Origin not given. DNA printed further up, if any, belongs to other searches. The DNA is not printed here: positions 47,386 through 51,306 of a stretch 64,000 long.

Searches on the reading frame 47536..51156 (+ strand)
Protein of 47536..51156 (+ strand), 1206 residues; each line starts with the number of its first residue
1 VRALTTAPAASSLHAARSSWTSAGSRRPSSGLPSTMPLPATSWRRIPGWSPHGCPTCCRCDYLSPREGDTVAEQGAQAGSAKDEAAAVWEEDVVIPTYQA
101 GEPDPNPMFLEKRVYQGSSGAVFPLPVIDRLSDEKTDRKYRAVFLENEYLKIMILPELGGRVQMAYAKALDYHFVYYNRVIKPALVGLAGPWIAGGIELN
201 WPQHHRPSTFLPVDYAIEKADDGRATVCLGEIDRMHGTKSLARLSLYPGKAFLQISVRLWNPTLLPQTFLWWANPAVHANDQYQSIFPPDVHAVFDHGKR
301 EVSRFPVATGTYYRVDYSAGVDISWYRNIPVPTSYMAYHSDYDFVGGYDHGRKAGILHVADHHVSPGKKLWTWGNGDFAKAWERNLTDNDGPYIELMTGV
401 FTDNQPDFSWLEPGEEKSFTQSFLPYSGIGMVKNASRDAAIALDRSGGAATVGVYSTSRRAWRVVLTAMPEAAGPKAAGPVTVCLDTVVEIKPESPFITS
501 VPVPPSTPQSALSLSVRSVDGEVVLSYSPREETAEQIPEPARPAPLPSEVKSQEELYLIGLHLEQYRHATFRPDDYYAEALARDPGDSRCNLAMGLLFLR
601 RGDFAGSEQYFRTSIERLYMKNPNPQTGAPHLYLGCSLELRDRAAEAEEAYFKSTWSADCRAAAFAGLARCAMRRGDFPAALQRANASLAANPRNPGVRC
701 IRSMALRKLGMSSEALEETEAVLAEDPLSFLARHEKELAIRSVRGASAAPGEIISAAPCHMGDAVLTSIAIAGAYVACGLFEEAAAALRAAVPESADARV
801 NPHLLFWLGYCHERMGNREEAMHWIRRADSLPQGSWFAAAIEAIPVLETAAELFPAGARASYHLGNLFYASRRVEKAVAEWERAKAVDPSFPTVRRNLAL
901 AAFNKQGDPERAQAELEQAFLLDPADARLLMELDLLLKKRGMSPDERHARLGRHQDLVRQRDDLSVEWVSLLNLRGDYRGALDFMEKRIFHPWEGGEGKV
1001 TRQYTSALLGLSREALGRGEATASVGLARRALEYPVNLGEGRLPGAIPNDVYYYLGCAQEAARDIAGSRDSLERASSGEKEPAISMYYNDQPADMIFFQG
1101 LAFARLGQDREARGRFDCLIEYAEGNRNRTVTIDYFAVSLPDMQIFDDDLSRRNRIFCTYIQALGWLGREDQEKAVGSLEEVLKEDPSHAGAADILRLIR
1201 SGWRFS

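Call 49: search_protein_families(library=pfam, proteins=[window:47536-51156:+])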
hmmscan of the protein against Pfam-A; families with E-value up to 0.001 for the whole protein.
window:47536-51156:+ (1206 aa): 11 families
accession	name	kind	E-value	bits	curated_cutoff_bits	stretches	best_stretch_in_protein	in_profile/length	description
PF17128.10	DUF5107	-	7.3e-58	196.4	24.4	1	121-410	5-285/310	Domain of unknown function (DUF5107)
PF07719.23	TPR_2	-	5e-16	57.9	27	0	858-890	1-33/34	Tetratricopeptide repeat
PF13432.12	TPR_16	-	1.3e-15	57.9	32.7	1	842-884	15-56/65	Tetratricopeptide repeat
PF14559.12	TPR_19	-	3.9e-15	56.4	25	0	842-895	9-62/68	Tetratricopeptide repeat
PF13428.12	TPR_14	-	7.9e-13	48.1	23.5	0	859-899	2-42/44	Tetratricopeptide repeat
PF13181.12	TPR_8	-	1.1e-10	41.3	25.7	0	803-831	2-30/34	Tetratricopeptide repeat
PF13414.12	TPR_11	-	2.8e-09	36.9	26.8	1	865-904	1-40/42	TPR repeat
PF13174.12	TPR_6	-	1.6e-08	35.1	26.3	0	805-822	3-20/33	Tetratricopeptide repeat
PF13431.12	TPR_17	-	5.9e-08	32.8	24.4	0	576-608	1-33/34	Tetratricopeptide repeat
PF00515.34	TPR_1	-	3.5e-06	27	27.8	0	858-891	1-34/34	Tetratricopeptide repeat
PF12895.13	ANAPC3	-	4.1e-06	27.4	27.2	0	797-832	24-53/82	Anaphase-promoting complex, cyclosome, subunit 3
